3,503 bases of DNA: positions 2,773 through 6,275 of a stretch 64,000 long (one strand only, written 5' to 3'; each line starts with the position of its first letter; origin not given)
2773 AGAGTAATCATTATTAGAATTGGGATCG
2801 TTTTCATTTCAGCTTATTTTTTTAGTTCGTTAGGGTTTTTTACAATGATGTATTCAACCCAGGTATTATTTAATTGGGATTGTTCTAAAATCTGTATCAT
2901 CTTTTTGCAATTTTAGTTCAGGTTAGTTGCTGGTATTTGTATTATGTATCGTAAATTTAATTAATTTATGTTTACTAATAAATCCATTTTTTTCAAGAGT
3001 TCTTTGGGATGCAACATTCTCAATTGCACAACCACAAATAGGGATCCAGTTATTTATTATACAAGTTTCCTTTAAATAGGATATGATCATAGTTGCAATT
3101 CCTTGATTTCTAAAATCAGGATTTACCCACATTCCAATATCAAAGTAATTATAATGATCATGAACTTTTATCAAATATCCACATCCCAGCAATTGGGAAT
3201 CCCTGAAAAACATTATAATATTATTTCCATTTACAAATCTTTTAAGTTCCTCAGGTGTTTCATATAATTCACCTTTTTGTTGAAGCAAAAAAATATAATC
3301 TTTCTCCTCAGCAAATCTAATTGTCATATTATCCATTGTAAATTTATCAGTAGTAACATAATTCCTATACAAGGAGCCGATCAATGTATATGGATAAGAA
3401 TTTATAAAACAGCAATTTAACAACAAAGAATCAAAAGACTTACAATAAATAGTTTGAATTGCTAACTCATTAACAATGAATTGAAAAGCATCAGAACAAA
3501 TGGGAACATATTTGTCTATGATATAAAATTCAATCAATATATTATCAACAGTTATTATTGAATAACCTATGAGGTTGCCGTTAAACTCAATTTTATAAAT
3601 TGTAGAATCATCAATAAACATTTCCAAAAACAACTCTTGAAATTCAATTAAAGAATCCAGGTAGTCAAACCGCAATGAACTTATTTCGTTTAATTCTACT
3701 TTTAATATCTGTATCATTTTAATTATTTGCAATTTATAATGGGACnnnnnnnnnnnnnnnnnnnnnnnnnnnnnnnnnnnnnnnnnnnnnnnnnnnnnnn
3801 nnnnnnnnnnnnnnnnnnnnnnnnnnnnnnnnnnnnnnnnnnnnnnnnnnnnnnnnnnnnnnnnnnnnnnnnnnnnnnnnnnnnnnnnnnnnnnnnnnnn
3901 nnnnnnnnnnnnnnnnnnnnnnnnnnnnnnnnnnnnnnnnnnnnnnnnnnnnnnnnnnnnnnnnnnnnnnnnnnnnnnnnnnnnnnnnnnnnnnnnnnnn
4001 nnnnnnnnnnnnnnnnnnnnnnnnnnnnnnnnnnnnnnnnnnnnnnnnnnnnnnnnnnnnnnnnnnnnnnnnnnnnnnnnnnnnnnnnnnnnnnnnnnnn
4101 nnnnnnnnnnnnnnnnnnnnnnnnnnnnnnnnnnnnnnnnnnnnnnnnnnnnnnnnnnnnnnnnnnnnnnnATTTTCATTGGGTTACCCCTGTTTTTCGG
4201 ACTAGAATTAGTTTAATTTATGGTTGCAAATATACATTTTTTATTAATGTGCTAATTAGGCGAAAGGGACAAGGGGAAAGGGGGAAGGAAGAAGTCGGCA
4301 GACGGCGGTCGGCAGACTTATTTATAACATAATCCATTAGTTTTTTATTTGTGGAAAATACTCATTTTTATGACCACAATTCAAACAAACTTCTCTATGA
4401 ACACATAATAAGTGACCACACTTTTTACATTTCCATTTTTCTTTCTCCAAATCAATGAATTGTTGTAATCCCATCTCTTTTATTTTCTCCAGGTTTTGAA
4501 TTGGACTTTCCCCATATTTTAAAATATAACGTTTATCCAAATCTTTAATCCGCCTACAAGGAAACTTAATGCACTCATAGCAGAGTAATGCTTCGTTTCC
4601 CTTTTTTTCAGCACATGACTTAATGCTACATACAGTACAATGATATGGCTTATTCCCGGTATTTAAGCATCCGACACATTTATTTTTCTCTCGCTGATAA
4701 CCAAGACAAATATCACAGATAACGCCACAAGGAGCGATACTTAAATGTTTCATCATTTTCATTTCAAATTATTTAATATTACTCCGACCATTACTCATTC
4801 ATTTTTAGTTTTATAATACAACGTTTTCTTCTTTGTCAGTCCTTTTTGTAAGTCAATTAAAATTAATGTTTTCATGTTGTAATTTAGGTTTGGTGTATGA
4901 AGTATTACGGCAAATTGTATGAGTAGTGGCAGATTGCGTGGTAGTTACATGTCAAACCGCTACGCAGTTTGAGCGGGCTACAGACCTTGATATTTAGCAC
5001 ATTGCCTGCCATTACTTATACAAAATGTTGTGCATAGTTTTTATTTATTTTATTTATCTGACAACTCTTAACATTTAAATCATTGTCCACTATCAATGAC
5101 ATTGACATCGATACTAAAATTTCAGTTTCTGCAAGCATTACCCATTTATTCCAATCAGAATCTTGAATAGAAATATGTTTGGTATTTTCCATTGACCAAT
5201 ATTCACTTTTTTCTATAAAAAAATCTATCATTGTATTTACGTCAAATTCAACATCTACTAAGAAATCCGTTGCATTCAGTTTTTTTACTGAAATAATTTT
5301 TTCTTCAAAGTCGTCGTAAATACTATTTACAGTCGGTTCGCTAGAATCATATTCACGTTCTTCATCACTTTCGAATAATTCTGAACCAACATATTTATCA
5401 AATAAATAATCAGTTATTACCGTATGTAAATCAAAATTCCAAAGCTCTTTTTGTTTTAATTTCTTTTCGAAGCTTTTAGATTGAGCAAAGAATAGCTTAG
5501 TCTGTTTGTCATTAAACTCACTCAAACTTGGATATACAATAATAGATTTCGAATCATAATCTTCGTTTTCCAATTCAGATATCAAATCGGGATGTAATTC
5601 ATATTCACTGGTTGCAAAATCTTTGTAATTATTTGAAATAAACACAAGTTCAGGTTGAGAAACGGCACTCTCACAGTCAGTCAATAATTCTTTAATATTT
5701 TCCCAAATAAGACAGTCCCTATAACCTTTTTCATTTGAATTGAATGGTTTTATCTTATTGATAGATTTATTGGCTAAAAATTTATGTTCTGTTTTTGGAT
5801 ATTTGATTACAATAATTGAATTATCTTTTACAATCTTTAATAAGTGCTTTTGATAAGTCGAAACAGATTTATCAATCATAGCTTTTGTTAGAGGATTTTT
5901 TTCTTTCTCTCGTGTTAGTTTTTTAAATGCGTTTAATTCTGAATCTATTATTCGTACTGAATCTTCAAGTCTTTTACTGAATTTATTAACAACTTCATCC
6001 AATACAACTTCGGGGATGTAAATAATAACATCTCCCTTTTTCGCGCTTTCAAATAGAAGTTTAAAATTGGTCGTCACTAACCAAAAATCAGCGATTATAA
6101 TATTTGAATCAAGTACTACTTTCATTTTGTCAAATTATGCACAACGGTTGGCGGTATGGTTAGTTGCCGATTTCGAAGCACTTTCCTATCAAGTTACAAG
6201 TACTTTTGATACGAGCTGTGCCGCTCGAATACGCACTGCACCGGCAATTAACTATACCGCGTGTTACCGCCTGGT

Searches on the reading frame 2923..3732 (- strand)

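Call 6: search_protein_families(library=pfam, proteins=[window:2923-3732:-], max_evalue=0.01)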
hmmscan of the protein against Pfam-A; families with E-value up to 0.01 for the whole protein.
window:2923-3732:- (269 aa): 7 families
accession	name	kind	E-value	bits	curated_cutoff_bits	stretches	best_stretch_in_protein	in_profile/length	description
PF18015.7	Acetyltransf_19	-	8.2e-20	71.6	23.8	1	14-111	2-99/113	Acetyltransferase (GNAT) domain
PF00583.31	Acetyltransf_1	-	3.7e-10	40.5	20.7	1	168-251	31-116/116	Acetyltransferase (GNAT) family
PF13302.13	Acetyltransf_3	-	2.2e-08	35.3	25.4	1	169-251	53-137/138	Acetyltransferase (GNAT) domain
PF13508.13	Acetyltransf_7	-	1.2e-07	32.4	27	1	174-252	7-83/84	Acetyltransferase (GNAT) domain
PF12746.13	GNAT_acetyltran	-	0.00055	20.1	26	1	196-256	181-239/243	GNAT acetyltransferase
PF13673.13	Acetyltransf_10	-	0.0013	19.1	23.6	1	159-227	18-83/128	Acetyltransferase (GNAT) domain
PF13880.12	Acetyltransf_13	-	0.0039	17.4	22.8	1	201-232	10-41/69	ESCO1/2 acetyl-transferase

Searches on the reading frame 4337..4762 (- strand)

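Call 6: search_protein_families(library=pfam, proteins=[window:4337-4762:-], max_evalue=0.01)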
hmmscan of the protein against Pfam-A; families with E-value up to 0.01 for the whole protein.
window:4337-4762:- (141 aa): 1 family
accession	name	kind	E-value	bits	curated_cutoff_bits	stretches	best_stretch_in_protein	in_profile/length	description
PF12675.12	DUF3795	-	3.3e-07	31.1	22.6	1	9-73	2-82/83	Protein of unknown function (DUF3795)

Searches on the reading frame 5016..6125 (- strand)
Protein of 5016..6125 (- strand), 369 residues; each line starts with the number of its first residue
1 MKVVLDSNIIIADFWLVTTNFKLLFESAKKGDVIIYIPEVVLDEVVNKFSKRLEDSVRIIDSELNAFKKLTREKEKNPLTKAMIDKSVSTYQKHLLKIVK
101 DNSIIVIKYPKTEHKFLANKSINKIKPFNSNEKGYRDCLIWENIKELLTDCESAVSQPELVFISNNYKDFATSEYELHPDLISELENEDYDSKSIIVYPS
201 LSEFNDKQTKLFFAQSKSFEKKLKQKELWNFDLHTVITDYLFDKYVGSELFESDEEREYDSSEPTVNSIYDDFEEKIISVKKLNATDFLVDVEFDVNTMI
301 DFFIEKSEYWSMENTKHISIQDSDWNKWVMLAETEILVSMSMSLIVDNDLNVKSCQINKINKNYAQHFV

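Call 6: search_protein_families(library=pfam, proteins=[window:5016-6125:-], max_evalue=0.01)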
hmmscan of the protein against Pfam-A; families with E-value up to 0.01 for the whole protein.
window:5016-6125:- (369 aa): 2 families
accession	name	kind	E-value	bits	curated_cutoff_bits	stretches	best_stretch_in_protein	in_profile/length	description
PF16289.11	PIN_12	-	2.8e-26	93.4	32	1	3-170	1-172/172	PIN domain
PF13638.12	PIN_4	-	1.2e-05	26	21.9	1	3-109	1-97/132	PIN domain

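Call 8: search_protein_families(library=padloc, proteins=[window:5016-6125:-], max_evalue=0.01)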
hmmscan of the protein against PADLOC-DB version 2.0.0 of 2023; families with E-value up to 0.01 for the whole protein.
window:5016-6125:- (369 aa): 0 families

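Call 35: search_protein_families(library=ncbifam, proteins=[window:5016-6125:-], max_evalue=0.001)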
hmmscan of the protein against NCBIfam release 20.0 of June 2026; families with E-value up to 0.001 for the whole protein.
window:5016-6125:- (369 aa): 0 families

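Call 89: find_encoding_contigs(protein=window:5016-6125:-, flank=6000, max_places=6)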
Protein window:5016-6125:- (369 aa): 3 contigs read that carry it; 1 place shown.
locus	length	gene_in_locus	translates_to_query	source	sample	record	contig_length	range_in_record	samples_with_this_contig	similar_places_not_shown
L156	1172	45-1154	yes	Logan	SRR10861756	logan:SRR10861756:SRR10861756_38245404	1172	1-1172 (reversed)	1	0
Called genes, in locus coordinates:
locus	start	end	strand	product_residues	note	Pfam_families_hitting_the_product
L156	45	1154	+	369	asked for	PF13638:PIN_4 (weak), PF16289:PIN_12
